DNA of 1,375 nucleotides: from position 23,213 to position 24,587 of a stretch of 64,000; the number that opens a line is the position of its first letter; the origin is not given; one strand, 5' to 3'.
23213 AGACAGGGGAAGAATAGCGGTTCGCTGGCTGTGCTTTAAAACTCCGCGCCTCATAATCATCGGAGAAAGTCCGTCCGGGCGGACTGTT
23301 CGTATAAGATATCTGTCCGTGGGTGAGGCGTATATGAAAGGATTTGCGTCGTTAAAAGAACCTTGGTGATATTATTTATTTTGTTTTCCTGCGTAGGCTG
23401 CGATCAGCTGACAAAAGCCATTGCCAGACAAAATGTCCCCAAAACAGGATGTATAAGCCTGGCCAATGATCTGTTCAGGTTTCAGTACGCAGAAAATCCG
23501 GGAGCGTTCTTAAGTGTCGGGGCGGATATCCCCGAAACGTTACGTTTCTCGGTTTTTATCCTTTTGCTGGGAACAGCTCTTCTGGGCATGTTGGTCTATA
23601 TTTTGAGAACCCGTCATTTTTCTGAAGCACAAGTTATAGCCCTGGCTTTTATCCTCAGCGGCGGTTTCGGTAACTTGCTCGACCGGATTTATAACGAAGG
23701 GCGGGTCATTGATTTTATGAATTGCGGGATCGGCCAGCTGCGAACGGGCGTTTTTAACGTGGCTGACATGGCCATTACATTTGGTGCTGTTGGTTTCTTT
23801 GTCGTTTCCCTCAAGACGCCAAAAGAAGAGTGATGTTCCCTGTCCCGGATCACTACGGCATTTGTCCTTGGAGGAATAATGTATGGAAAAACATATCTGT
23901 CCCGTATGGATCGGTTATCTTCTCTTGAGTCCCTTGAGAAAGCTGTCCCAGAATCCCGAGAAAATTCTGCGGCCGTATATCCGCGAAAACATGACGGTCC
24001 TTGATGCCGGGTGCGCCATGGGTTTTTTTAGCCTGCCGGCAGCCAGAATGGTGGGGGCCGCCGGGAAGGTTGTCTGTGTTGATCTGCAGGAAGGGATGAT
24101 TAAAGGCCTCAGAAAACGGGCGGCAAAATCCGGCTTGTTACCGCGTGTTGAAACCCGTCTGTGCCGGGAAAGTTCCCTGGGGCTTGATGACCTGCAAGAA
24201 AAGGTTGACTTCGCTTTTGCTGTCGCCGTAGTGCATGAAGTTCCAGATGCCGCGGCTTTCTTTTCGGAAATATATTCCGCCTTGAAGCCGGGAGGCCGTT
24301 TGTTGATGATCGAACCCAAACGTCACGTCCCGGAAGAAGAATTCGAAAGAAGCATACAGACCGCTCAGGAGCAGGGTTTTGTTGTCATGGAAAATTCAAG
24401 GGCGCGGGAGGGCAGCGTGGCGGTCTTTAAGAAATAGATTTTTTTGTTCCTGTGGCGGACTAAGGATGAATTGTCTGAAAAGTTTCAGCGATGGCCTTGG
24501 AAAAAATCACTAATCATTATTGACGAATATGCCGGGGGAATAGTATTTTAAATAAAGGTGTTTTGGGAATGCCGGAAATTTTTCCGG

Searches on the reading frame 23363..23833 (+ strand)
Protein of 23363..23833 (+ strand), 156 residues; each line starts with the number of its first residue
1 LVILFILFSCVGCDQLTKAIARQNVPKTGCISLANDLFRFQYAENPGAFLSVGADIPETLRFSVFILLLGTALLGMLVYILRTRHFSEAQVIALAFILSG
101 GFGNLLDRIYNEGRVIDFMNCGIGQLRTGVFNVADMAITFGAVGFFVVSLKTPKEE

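Call 66: search_protein_families(library=pfam, proteins=[window:23363-23833:+], max_evalue=0.01)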
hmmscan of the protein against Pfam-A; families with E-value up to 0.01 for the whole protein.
window:23363-23833:+ (156 aa): 1 family
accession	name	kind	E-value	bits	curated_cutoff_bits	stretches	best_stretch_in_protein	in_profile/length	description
PF01252.23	Peptidase_A8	-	5.5e-29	101.6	25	1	7-149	2-140/142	Signal peptidase (SPase) II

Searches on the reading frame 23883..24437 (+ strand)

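Call 66: search_protein_families(library=pfam, proteins=[window:23883-24437:+], max_evalue=0.01)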
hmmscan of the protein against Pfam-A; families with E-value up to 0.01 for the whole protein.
window:23883-24437:+ (184 aa): 12 families
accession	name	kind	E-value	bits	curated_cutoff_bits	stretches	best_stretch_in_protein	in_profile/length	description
PF13847.12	Methyltransf_31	-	5e-19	68.9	27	1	34-151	2-124/145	Methyltransferase domain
PF13649.12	Methyltransf_25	-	2.6e-16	60.5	27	1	39-138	1-97/97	Methyltransferase domain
PF08241.18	Methyltransf_11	-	1.2e-15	58.3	21.2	1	40-141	1-94/95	Methyltransferase domain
PF13489.12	Methyltransf_23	-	2e-11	44.3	27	1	21-151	9-125/164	Methyltransferase domain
PF08242.18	Methyltransf_12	-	2.9e-11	44.4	30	1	40-140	1-98/98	Methyltransferase domain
PF01209.24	Ubie_methyltran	-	2.5e-10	40.6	20.1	1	34-147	46-156/233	ubiE/COQ5 methyltransferase family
PF02353.26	CMAS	-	1.2e-05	25.3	27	1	33-148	60-170/273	Mycolic acid cyclopropane synthetase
PF01135.25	PCMT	-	1.4e-05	25.4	20.3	1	33-144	71-174/210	Protein-L-isoaspartate(D-aspartate) O-methyltransferase (PCMT)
PF01728.25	FtsJ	-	2.3e-05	24.9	24.1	1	32-77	18-62/181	FtsJ-like methyltransferase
PF05175.20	MTS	-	0.00072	19.7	23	1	36-169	32-169/170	Methyltransferase small domain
PF06325.19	PrmA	-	0.0014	18.6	22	1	29-142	155-258/296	Ribosomal protein L11 methyltransferase (PrmA)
PF13578.12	Methyltransf_24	-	0.0025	19.1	26.3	1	42-141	3-101/105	Methyltransferase domain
